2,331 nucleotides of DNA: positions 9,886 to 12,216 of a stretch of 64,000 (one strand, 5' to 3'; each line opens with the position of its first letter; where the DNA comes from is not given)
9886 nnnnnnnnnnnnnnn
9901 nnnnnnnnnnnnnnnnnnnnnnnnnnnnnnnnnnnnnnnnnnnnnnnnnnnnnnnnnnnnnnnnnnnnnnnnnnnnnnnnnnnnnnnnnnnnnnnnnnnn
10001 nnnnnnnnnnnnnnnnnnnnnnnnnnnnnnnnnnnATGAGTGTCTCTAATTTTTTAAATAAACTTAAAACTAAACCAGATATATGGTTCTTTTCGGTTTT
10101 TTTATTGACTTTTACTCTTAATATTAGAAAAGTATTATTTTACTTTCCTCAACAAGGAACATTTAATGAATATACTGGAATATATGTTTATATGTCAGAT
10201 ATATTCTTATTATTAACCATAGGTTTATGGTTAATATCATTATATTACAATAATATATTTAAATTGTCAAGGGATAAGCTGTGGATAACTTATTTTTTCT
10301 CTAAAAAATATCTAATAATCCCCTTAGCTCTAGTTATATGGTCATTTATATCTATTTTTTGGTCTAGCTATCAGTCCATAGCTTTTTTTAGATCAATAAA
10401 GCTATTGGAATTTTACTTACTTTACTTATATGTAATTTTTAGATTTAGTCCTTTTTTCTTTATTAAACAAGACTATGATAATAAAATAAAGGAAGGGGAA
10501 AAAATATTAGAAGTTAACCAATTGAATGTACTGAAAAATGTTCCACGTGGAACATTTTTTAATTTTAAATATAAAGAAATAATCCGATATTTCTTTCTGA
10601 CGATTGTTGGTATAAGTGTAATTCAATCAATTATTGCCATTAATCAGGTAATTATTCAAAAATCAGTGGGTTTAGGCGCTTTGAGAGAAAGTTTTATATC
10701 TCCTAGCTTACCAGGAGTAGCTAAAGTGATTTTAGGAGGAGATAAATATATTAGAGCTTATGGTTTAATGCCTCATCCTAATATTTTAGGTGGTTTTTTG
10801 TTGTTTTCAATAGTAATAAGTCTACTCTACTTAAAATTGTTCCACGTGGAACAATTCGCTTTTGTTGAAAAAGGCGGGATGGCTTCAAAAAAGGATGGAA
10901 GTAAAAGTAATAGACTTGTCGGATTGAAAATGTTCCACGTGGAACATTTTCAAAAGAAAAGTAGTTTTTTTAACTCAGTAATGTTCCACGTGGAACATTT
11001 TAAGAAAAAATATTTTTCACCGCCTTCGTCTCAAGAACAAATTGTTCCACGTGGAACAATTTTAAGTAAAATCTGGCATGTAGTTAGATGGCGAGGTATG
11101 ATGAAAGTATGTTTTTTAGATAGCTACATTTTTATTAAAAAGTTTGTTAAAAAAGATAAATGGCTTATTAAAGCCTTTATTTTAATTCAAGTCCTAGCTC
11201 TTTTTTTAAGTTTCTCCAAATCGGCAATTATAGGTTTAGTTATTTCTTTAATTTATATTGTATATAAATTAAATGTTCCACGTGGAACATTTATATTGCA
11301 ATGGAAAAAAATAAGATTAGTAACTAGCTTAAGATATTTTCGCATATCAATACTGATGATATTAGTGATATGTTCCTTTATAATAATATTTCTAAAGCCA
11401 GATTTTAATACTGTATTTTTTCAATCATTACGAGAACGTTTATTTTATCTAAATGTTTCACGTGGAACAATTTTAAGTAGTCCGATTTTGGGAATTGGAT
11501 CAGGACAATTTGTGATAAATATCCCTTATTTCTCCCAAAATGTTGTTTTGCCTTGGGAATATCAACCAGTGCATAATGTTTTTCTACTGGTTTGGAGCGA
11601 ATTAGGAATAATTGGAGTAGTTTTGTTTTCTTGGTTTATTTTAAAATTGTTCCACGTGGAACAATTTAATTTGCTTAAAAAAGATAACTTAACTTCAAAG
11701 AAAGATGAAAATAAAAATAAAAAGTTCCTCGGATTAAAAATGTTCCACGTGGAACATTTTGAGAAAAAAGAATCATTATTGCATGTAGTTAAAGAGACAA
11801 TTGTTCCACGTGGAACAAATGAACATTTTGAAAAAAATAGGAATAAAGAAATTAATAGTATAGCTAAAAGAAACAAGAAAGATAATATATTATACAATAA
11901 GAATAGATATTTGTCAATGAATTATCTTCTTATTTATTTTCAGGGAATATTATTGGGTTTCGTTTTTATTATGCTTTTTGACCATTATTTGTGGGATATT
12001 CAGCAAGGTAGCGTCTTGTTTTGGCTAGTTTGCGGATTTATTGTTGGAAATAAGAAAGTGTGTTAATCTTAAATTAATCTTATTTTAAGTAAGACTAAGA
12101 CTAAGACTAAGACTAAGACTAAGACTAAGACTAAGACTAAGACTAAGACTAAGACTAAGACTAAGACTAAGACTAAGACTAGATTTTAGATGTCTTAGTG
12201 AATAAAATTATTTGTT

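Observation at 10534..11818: Ten in-frame copies of a stop-free 16-bp perfect palindrome inside an O-antigen-ligase-like gene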

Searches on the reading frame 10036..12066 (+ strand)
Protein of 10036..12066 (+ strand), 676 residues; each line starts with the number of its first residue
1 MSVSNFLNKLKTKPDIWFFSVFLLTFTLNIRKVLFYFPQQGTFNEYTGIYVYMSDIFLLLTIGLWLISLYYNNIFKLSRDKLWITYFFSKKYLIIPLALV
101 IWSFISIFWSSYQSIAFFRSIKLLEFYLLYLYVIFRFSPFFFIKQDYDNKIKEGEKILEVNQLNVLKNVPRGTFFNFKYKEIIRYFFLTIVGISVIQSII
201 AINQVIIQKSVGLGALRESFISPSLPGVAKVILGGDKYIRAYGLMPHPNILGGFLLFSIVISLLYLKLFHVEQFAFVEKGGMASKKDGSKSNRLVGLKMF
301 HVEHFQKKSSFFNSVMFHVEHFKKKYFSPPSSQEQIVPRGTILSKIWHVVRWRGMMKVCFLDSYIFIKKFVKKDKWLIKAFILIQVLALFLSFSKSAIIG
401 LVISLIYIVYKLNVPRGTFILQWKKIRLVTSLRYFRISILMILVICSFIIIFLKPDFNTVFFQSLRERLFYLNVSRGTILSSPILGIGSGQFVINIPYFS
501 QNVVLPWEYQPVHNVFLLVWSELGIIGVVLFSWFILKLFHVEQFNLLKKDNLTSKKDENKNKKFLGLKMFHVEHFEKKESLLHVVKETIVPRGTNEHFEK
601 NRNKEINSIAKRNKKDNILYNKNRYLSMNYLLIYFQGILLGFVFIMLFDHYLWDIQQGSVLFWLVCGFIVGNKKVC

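Call 8: search_protein_families(library=pfam, proteins=[window:10036-12066:+])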
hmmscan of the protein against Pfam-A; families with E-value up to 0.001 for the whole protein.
window:10036-12066:+ (676 aa): 1 family
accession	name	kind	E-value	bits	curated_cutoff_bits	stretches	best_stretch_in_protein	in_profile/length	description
PF04932.20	Wzy_C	-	2.1e-14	54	31.7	1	381-531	2-148/149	O-Antigen ligase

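Call 15: find_encoding_contigs(protein=window:10036-12066:+, flank=10000, max_places=10)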
Protein window:10036-12066:+ (676 aa): 3 contigs read that carry it; 2 places shown.
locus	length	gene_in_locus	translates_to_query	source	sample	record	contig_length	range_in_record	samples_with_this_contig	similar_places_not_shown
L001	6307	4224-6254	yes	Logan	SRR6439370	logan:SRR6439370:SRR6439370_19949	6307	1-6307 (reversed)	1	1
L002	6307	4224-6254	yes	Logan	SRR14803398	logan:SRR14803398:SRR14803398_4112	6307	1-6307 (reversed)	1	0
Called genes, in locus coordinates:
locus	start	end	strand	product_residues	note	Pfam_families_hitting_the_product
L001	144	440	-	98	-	-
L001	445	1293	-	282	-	PF00763:THF_DHG_CYH, PF02882:THF_DHG_CYH_C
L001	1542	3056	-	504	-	PF01743:PolyA_pol, PF12627:PolyA_pol_RNAbd, PF01966:HD, PF13735:tRNA_NucTran2_2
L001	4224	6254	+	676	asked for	PF04932:Wzy_C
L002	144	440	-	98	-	-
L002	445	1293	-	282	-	PF00763:THF_DHG_CYH, PF02882:THF_DHG_CYH_C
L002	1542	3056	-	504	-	PF01743:PolyA_pol, PF12627:PolyA_pol_RNAbd, PF01966:HD, PF13735:tRNA_NucTran2_2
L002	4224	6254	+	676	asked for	PF04932:Wzy_C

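Call 16: find_homologous_proteins(query=window:10036-12066:+, max_evalue=0.00001)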
Query window:10036-12066:+ (676 aa): 455 proteins with E <= 0.00001 among 8000 candidates; the best 120 are listed.
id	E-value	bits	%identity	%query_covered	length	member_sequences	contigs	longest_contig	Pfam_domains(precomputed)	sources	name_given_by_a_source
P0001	0.0e+0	1479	100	100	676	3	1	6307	PF04932.21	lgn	-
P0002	3.5e-144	500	44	100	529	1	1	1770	PF04932.21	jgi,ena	-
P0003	9.0e-144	499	56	40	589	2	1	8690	PF04932.21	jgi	-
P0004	9.0e-138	479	44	49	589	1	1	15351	PF04932.21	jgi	jgi:hypothetical protein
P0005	3.5e-133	464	41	98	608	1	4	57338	PF04932.21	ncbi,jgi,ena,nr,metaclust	ncbi:MAG: hypothetical protein US30_C0012G0051 [Candidatus Moranbacteria bacterium GW2011_GWF2_36_83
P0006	2.5e-131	458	43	97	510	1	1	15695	PF04932.21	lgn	-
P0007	5.1e-130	453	42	99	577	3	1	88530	PF04932.21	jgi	jgi:hypothetical protein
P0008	8.0e-130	453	41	99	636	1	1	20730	PF04932.21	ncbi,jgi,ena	-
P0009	8.3e-129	449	41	44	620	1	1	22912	PF04932.21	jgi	-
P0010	1.4e-127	445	42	99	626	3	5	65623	PF04932.21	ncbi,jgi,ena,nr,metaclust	ncbi:MAG: hypothetical protein A2271_03790 [Candidatus Moranbacteria bacterium RIFOXYA12_FULL_35_19]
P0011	9.9e-127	442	39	99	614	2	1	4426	PF04932.21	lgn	-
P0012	6.1e-126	440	37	53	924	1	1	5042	PF04932.21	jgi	-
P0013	1.1e-124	436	41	98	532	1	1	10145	PF04932.21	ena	-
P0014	1.4e-124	435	41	99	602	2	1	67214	PF04932.21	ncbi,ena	-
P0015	4.5e-124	434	42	79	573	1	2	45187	PF04932.21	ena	-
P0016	7.5e-123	430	37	60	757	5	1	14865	PF04932.21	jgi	jgi:hypothetical protein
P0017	4.1e-122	427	52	39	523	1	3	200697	PF04932.21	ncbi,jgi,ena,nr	ncbi:MAG TPA: O-antigen ligase family protein [Candidatus Moranbacteria bacterium]|nr:O-antigen liga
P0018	7.1e-119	417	39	99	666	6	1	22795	PF04932.21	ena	-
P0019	7.3e-119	416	40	99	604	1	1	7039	PF04932.21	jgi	jgi:hypothetical protein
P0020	1.0e-118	416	39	99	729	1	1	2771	PF04932.21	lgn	-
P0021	1.6e-118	415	39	99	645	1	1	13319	PF04932.21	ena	-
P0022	2.8e-118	415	40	99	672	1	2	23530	PF04932.21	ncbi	-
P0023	1.7e-117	412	40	81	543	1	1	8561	PF04932.21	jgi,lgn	-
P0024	2.0e-117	412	42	100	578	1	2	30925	PF04932.21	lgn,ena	-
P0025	2.0e-117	412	41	99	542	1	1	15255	PF04932.21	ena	-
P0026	2.2e-117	412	42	39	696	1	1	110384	PF04932.21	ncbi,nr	ncbi:MAG: hypothetical protein QG620_122 [Patescibacteria group bacterium]|nr:hypothetical protein [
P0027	1.3e-116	409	48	42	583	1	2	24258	PF04932.21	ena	-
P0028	1.5e-116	409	46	48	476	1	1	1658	PF04932.21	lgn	-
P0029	2.3e-116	408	39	98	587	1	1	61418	PF04932.21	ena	-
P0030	4.2e-116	407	48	39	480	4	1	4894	PF04932.21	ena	-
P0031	6.4e-116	407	43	77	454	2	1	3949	PF04932.21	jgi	jgi:hypothetical protein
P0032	2.3e-115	405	38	48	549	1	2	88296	PF04932.21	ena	-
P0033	3.0e-115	405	49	40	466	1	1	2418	PF04932.21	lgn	-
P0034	1.9e-113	399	49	41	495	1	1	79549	PF04932.21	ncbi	-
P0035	2.7e-113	398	38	99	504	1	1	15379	PF04932.21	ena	-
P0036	3.5e-113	398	36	99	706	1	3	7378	PF04932.21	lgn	-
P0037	2.5e-112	395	53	39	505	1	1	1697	PF04932.21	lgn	-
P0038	3.4e-112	394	42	48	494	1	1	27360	PF04932.21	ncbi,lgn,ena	-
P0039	6.1e-112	394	35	99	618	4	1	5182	PF04932.21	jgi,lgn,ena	-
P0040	8.9e-112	393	42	43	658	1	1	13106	PF04932.21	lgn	-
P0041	3.6e-111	391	49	39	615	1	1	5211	PF04932.21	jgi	jgi:hypothetical protein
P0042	6.7e-111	390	38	99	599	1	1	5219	PF04932.21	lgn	-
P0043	2.3e-110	388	38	99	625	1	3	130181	PF04932.21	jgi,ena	-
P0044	9.0e-110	386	41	43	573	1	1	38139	PF04932.21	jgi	jgi:hypothetical protein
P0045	1.3e-109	386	39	99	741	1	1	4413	PF04932.21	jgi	-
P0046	3.3e-109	385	39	99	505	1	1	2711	PF04932.21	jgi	jgi:hypothetical protein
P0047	2.7e-108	382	38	99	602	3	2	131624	PF04932.21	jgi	jgi:hypothetical protein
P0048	4.5e-108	381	38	98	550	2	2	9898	PF04932.21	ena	-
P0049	6.1e-108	380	48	26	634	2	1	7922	PF04932.21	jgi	-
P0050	8.5e-108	380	48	39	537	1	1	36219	PF04932.21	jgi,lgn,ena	-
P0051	2.6e-107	378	40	98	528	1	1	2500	PF04932.21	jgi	-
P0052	4.8e-107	377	44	39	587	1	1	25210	PF04932.21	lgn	-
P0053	6.5e-107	377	38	98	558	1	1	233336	PF04932.21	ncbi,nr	ncbi:MAG: O-antigen ligase family protein [Candidatus Moranbacteria bacterium]|nr:O-antigen ligase f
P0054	1.6e-106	376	38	99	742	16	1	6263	PF04932.21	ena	-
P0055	1.9e-106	375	49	40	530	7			PF04932.21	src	-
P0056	2.5e-106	375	46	39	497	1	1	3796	PF04932.21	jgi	-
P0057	3.9e-106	374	36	98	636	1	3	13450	PF04932.21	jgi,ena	-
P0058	4.0e-106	374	39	100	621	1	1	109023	PF04932.21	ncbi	-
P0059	4.5e-106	374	42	38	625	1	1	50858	PF04932.21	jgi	jgi:hypothetical protein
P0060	4.6e-106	374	47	40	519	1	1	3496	PF04932.21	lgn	-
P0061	7.7e-106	373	47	27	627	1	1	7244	PF04932.21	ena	-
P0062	7.7e-106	373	32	82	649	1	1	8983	PF04932.21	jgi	jgi:hypothetical protein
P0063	7.8e-106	373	38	98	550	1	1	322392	PF04932.21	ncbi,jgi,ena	ncbi:MAG: O-antigen ligase family protein [Parcubacteria group bacterium]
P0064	1.5e-105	373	47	39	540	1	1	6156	PF04932.21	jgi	-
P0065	2.3e-105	372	36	99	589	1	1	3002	PF04932.21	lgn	-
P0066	6.7e-105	370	43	40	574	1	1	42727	PF04932.21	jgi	jgi:hypothetical protein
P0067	8.2e-105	370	39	81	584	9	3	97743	PF04932.21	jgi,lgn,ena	-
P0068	2.9e-104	368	50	43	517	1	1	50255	PF04932.21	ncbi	ncbi:MAG: O-antigen ligase family protein [Patescibacteria group bacterium]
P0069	5.3e-104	367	37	99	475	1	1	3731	PF04932.21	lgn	-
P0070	9.8e-104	366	37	99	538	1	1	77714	PF04932.21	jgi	-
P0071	2.0e-103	365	48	40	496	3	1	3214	PF04932.21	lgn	-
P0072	2.7e-103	365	46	43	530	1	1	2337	PF04932.21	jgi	-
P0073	2.7e-103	365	39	44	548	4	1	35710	PF04932.21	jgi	jgi:hypothetical protein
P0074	6.2e-103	364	38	99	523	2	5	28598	PF04932.21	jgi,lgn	-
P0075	7.3e-103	364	40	77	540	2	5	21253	PF04932.21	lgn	-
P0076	8.0e-103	363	39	99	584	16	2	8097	PF04932.21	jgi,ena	-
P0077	9.0e-103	363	36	99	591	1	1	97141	PF04932.21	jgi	jgi:hypothetical protein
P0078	1.1e-102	363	35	97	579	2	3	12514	PF04932.21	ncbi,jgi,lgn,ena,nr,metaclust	ncbi:MAG: hypothetical protein CO141_02065 [Candidatus Moranbacteria bacterium CG_4_9_14_3_um_filter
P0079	1.7e-102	362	44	41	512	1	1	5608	PF04932.21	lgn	-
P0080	2.5e-102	362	48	39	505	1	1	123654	PF04932.21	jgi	jgi:O-antigen ligase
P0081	2.6e-102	362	38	43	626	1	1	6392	PF04932.21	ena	-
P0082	5.8e-102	361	46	39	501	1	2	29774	PF04932.21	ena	-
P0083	7.9e-102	360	36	98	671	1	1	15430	PF04932.21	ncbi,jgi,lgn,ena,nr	ncbi:MAG TPA: hypothetical protein DIT25_00475 [Candidatus Moranbacteria bacterium]|nr:hypothetical 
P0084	8.4e-102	360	35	99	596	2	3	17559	PF04932.21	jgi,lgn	-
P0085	1.0e-101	360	44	41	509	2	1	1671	PF04932.21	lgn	-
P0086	1.1e-101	360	38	98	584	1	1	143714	PF04932.21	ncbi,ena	-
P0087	1.8e-101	359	47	40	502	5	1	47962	PF04932.21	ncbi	-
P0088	2.3e-101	359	40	80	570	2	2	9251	PF04932.21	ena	-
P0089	2.5e-101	359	36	98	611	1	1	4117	PF04932.21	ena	-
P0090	3.0e-101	358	47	39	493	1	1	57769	PF04932.21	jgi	jgi:hypothetical protein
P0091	3.5e-101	358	40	53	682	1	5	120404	PF04932.21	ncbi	ncbi:MAG: O-antigen ligase family protein [Candidatus Moraniibacteriota bacterium]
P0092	4.2e-101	358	37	64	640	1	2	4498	PF04932.21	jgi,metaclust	metaclust:\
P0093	4.8e-101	358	38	98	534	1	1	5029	PF04932.21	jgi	-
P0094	9.5e-101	357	39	87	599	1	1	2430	PF04932.21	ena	-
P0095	1.0e-100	356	46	39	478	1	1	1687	PF04932.21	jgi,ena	-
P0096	1.1e-100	356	39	79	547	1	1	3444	PF04932.21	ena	-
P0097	1.5e-100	356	37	99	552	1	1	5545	PF04932.21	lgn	-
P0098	1.5e-100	356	36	99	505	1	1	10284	PF04932.21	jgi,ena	-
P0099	1.6e-100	356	36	99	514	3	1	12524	PF04932.21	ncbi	-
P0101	3.1e-100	355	35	59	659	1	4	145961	PF04932.21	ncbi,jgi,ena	jgi:hypothetical protein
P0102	3.8e-100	355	40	47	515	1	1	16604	PF04932.21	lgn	-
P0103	5.7e-100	354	34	99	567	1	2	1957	PF04932.21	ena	-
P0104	1.0e-99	353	47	43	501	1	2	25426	PF04932.21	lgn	-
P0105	1.3e-99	353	36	98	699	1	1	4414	PF04932.21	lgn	-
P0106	1.4e-99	353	46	41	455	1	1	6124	PF04932.21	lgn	-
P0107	1.5e-99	353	46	39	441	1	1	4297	PF04932.21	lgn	-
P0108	1.9e-99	352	35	89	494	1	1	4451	PF04932.21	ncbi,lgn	-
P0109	2.1e-99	352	39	49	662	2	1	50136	PF04932.21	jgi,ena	jgi:hypothetical protein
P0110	3.4e-99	351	36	84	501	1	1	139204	PF04932.21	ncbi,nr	ncbi:MAG: O-antigen ligase family protein [Candidatus Moranbacteria bacterium]|nr:O-antigen ligase f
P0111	3.5e-99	351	37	98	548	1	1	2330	PF04932.21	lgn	-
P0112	4.2e-99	351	33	66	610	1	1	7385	PF04932.21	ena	-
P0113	6.6e-99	351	35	98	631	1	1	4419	PF04932.21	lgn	-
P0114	6.8e-99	350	36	98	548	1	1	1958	PF04932.21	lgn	-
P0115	7.8e-99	350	49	40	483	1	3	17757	PF04932.21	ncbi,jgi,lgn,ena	-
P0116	8.7e-99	350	42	47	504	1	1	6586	PF04932.21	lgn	-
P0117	2.5e-98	349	46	40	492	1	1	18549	PF04932.21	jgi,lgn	jgi:hypothetical protein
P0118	4.5e-98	348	46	44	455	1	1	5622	PF04932.21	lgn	-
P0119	4.9e-98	348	47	44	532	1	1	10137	PF04932.21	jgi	jgi:hypothetical protein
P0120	5.1e-98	348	39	83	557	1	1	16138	PF04932.21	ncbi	-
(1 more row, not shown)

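Call 23: find_encoding_contigs(protein=P0063, flank=10000, max_places=2)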
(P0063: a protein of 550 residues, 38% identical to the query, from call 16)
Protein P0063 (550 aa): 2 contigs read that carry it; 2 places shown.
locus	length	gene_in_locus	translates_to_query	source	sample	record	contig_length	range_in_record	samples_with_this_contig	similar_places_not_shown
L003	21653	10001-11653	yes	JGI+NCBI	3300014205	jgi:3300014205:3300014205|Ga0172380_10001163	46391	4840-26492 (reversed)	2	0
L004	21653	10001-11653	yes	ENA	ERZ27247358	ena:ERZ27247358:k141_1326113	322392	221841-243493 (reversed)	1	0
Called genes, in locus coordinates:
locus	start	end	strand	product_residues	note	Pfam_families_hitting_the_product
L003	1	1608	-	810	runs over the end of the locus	PF00294:PfkB, PF05221:AdoHcyase, PF00670:AdoHcyase_NAD, PF02826:2-Hacid_dh_C, PF07991:KARI_N (weak)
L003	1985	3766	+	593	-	-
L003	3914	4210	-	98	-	PF01035:DNA_binding_1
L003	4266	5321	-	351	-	PF13404:HTH_AsnC-type (weak), PF13412:HTH_24 (weak)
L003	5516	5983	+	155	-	-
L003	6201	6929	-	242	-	PF01978:TrmB, PF03965:Penicillinase_R (weak)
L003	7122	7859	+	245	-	PF02353:CMAS, PF03848:TehB (weak), PF13489:Methyltransf_23, PF05175:MTS, PF13847:Methyltransf_31, PF08241:Methyltransf_11, PF08242:Methyltransf_12, PF13649:Methyltransf_25, +1 more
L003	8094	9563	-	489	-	PF01743:PolyA_pol, PF12627:PolyA_pol_RNAbd, PF01966:HD, PF13735:tRNA_NucTran2_2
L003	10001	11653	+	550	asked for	PF04932:Wzy_C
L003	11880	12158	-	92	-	-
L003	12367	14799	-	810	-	PF00521:DNA_topoisoIV, PF03989:DNA_gyraseA_C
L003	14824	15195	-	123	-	-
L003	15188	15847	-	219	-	PF13483:Lactamase_B_3, PF12706:Lactamase_B_2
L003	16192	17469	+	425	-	PF00575:S1 (weak), PF23459:S1_RRP5 (faint), PF21710:Spt6_S1 (faint), PF00575:S1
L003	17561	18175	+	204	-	PF13189:Cytidylate_kin2, PF13207:AAA_17, PF13238:AAA_18, PF02224:Cytidylate_kin (weak)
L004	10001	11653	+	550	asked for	PF04932:Wzy_C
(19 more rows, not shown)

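Call 24: find_encoding_contigs(protein=P0053, flank=10000, max_places=2)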
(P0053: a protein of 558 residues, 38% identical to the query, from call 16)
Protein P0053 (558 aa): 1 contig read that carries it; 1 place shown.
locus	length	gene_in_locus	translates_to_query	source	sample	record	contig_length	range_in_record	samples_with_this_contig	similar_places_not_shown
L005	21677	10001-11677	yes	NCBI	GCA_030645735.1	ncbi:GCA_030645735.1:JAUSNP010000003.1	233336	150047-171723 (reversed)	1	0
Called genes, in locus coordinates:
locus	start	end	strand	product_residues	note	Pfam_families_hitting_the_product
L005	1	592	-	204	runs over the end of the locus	-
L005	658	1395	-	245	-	PF01978:TrmB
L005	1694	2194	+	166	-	-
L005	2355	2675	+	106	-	-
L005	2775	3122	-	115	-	-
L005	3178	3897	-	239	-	PF01978:TrmB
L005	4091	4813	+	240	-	PF02353:CMAS, PF05401:NodS, PF13489:Methyltransf_23, PF05175:MTS, PF13847:Methyltransf_31, PF08241:Methyltransf_11, PF08242:Methyltransf_12, PF13649:Methyltransf_25, +1 more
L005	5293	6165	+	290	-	PF00497:SBP_bac_3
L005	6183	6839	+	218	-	PF00528:BPD_transp_1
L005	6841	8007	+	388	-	PF02463:SMC_N (faint), PF13476:AAA_23 (faint), PF13555:AAA_29 (weak), PF00005:ABC_tran, PF13304:AAA_21 (faint)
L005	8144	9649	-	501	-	PF01743:PolyA_pol, PF12627:PolyA_pol_RNAbd, PF01966:HD, PF13735:tRNA_NucTran2_2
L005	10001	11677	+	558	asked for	PF04932:Wzy_C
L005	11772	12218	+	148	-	-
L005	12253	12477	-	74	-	-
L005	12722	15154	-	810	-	PF00521:DNA_topoisoIV, PF03989:DNA_gyraseA_C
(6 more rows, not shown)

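Call 25: find_encoding_contigs(protein=P0005, flank=10000, max_places=2)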
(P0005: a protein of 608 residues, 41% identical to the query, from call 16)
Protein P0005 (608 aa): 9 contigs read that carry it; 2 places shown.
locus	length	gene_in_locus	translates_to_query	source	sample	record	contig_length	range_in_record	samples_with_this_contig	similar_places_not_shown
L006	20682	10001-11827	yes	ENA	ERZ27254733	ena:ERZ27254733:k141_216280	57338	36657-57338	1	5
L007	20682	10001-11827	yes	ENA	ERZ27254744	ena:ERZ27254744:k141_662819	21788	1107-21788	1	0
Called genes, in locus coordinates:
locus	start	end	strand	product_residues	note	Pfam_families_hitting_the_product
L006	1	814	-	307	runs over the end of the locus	PF01479:S4, PF00849:PseudoU_synth_2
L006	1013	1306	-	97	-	-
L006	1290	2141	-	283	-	PF00763:THF_DHG_CYH, PF02882:THF_DHG_CYH_C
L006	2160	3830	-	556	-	PF01268:FTHFS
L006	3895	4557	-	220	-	-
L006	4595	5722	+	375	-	PF01950:FBPase_3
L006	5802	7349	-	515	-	PF01743:PolyA_pol, PF12627:PolyA_pol_RNAbd, PF01966:HD, PF13735:tRNA_NucTran2_2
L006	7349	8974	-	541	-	PF02366:PMT, PF13231:PMT_2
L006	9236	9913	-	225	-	-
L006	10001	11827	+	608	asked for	PF04932:Wzy_C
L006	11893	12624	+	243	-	PF00376:MerR, PF12728:HTH_17 (weak), PF13411:MerR_1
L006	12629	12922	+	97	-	PF14213:DUF4325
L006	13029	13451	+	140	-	PF00293:NUDIX, PF14815:NUDIX_4 (weak)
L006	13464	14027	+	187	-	-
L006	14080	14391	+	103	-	-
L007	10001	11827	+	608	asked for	PF04932:Wzy_C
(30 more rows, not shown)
